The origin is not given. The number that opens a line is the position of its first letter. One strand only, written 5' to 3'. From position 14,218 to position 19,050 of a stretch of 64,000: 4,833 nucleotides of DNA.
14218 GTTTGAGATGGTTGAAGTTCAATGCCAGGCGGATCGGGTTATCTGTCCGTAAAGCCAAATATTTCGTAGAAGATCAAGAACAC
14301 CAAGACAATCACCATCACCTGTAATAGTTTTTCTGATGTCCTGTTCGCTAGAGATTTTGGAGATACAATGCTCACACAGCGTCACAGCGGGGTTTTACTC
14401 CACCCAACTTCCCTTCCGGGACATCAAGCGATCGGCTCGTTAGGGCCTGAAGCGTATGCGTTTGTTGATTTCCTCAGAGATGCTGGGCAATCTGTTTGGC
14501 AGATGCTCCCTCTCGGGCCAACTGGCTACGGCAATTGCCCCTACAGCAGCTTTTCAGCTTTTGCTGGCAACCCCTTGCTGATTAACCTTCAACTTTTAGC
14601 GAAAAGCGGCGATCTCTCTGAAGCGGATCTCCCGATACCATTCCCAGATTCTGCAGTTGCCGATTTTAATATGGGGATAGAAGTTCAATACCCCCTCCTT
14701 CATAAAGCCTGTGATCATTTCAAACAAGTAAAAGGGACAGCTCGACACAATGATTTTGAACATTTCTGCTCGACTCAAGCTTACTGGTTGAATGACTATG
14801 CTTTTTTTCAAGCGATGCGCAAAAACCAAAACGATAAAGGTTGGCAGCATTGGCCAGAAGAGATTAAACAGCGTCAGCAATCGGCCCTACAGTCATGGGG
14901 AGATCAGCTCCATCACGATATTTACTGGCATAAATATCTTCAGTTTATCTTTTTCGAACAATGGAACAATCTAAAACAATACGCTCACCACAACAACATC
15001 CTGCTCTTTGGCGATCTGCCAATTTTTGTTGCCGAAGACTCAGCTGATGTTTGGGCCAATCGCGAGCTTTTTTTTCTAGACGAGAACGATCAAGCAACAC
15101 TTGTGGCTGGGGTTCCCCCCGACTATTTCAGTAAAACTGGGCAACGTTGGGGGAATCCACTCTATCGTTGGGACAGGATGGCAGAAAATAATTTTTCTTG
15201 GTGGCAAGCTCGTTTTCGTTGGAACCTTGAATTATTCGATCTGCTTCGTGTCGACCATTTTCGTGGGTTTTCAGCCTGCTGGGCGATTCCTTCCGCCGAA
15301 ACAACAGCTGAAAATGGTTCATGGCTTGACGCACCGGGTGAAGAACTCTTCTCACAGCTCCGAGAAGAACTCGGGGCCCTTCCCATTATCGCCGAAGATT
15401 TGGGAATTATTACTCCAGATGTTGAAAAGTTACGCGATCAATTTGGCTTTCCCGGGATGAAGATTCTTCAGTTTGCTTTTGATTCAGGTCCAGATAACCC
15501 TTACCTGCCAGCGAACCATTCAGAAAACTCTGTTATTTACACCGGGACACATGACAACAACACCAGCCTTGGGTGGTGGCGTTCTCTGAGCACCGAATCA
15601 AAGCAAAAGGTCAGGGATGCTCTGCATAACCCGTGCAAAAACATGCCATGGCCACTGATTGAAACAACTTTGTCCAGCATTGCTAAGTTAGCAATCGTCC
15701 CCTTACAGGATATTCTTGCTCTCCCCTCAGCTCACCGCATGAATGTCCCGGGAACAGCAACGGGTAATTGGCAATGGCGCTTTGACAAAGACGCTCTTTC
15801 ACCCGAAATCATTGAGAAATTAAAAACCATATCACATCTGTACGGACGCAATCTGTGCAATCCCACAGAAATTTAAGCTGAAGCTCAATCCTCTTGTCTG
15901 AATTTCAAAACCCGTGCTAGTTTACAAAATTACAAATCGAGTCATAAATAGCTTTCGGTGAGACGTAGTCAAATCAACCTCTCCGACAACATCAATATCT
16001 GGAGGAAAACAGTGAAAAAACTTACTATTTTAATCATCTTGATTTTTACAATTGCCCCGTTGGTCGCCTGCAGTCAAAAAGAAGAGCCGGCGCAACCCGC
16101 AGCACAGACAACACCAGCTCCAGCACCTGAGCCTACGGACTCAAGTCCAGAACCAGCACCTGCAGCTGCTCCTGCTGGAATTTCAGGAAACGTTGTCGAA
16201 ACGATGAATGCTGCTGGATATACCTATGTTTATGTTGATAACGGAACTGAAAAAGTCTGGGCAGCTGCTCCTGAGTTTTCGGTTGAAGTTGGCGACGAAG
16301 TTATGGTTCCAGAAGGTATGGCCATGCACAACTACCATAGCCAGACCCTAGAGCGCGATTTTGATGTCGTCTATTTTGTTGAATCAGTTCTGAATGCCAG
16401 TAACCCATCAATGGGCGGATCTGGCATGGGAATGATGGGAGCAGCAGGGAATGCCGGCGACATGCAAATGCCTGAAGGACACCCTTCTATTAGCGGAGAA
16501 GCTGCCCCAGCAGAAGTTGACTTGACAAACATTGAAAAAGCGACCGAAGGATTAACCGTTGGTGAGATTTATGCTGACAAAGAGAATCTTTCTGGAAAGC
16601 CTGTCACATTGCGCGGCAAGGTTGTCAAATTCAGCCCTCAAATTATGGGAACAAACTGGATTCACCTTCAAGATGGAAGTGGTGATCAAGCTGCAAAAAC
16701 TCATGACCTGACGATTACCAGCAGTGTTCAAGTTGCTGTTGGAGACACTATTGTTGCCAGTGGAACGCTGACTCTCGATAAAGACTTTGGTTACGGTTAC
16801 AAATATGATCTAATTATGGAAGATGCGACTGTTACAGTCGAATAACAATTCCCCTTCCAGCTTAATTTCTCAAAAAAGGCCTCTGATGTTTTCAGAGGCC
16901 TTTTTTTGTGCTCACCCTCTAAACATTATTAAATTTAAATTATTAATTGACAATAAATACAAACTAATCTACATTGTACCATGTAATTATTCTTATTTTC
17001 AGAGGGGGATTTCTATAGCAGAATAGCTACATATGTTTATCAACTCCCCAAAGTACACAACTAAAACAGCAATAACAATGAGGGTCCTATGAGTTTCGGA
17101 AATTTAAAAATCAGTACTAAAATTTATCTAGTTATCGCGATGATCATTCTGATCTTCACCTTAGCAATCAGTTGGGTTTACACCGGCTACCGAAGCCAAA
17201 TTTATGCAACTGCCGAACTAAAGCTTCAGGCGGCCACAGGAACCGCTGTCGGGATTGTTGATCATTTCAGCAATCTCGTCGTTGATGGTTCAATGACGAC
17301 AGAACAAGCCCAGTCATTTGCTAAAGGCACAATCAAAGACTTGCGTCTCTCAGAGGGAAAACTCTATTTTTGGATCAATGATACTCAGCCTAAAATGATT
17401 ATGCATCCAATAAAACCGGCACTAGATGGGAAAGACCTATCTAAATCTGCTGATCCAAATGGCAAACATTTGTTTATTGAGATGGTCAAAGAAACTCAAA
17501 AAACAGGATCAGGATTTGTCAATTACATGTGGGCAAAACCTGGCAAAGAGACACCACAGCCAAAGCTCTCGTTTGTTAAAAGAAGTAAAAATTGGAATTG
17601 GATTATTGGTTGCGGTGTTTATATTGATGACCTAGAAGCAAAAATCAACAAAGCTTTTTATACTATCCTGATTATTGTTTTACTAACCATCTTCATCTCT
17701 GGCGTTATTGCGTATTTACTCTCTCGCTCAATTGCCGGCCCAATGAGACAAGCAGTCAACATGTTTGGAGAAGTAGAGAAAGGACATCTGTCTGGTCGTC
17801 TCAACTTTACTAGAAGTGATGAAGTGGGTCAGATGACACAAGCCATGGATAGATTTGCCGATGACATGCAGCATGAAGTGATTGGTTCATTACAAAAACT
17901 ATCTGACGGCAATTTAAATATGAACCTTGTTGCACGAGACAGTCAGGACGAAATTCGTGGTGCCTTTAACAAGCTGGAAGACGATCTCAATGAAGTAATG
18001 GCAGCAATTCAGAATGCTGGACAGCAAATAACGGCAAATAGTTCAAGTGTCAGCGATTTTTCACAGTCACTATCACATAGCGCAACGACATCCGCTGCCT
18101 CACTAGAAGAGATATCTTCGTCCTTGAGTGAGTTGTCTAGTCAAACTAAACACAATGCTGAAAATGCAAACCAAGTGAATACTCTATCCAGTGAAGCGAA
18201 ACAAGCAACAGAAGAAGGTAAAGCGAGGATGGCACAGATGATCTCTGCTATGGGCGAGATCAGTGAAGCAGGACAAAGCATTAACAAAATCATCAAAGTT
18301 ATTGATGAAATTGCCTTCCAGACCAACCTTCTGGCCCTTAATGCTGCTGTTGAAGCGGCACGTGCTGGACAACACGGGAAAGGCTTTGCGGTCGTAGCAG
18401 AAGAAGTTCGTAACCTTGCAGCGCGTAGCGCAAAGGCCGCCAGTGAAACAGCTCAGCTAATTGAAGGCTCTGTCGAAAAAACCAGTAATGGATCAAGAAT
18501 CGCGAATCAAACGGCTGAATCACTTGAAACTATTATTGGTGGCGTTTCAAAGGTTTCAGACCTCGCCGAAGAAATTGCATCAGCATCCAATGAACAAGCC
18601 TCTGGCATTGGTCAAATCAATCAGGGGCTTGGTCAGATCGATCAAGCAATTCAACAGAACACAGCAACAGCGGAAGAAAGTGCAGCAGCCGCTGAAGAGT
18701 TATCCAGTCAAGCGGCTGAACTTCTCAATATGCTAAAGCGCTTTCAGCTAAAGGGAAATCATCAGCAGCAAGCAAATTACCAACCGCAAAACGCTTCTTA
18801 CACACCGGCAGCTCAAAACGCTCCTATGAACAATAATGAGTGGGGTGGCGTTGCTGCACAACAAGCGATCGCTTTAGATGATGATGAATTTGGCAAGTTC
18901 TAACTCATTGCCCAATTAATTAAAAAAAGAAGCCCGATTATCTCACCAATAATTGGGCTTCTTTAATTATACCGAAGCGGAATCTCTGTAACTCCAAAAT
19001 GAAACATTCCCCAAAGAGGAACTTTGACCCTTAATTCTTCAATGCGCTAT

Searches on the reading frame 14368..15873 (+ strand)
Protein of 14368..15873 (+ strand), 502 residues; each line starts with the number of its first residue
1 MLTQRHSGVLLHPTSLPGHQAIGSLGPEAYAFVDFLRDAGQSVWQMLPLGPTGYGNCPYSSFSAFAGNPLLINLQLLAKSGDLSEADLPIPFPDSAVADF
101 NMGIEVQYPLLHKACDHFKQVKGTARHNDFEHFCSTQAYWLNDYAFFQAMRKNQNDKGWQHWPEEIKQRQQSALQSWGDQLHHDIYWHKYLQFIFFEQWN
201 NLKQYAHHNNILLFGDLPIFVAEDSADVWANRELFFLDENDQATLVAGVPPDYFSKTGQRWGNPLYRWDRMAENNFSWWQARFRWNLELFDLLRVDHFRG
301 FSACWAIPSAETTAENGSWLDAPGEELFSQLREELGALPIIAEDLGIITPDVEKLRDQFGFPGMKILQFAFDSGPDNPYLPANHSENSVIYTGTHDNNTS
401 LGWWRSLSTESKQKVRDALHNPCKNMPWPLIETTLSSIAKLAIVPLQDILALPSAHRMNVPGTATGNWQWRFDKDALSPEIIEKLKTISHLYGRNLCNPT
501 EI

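Call 8: search_protein_families(library=pfam, proteins=[window:14368-15873:+], max_evalue=0.01)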
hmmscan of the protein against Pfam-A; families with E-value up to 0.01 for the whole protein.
window:14368-15873:+ (502 aa): 1 family
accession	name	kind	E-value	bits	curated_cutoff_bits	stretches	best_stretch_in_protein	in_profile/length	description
PF02446.23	Glyco_hydro_77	-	6.1e-178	592.9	25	1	11-477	1-464/465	4-alpha-glucanotransferase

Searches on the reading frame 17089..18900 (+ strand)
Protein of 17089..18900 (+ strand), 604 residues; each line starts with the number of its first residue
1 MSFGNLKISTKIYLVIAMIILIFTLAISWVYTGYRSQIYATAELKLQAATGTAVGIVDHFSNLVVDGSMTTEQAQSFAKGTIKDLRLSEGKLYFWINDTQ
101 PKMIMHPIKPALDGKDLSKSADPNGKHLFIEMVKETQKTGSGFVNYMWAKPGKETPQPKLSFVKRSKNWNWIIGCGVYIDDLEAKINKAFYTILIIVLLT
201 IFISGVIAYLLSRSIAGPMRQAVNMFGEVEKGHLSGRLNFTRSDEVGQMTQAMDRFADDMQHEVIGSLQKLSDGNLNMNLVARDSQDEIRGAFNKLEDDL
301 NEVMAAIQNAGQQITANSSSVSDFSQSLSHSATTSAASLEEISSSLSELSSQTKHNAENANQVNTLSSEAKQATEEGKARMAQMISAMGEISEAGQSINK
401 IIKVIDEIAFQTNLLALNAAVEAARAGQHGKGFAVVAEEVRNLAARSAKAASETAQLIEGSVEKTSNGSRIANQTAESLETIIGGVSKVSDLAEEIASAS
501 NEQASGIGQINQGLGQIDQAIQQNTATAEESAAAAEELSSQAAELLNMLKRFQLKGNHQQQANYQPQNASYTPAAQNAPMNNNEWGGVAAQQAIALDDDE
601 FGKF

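Call 39: search_protein_families(library=ncbifam, proteins=[window:17089-18900:+], max_evalue=0.00001)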
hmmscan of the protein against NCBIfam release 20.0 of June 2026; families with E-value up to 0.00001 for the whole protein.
window:17089-18900:+ (604 aa): 13 families
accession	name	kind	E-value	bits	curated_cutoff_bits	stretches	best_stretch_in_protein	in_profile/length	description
NF041847.1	transduc_aer2_vibrio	equivalog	1.2e-71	242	1200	1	229-601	423-801/804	aerotaxis transducer Aer2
NF047851.1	MCPCitTducer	equivalog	8.6e-66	223.1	900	1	262-582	222-547/553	methyl-accepting chemotaxis citrate transducer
NF011615.0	PRK15041.1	equivalog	2.3e-62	211.4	947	1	264-576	225-539/554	methyl-accepting chemotaxis protein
NF011622.0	PRK15048.1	equivalog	9.2e-60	203.3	900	1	263-577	222-539/553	methyl-accepting chemotaxis protein II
NF007309.0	PRK09793.1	equivalog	1.8e-59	202.1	903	1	269-561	226-520/533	methyl-accepting chemotaxis protein IV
NF058645.1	MCPCtpMPsAe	equivalog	1.9e-51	175.5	900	2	273-553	247-557/558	methyl-accepting chemotaxis protein CtpM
NF050802.1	AspChtxCcaA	equivalog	1.9e-20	72.8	1300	1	362-458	537-632/700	aspartate chemotaxis receptor CcaA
NF052443.1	SensHisKinMctS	equivalog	5.7e-20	71.1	700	1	61-200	65-202/457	two-component system sensor histidine kinase MctS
NF040691.1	MtrAB_MtrB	equivalog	5e-08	32.4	450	1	183-272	180-268/507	MtrAB system histidine kinase MtrB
NF012163.2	BaeS_SmeS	equivalog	4.4e-07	29.2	500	1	192-262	165-235/457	sensor histidine kinase efflux regulator BaeS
NF045900.1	HisKinCpxALeg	equivalog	8.5e-07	28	800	1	193-270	154-233/451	two-component system sensor histidine kinase CpxA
NF007837.0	PRK10549.1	equivalog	2.1e-06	26.8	603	0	192-260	165-233/466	envelope stress sensor histidine kinase BaeS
NF011874.0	PRK15347.1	equivalog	8.2e-06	24.1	852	0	186-262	292-368/921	two component system sensor kinase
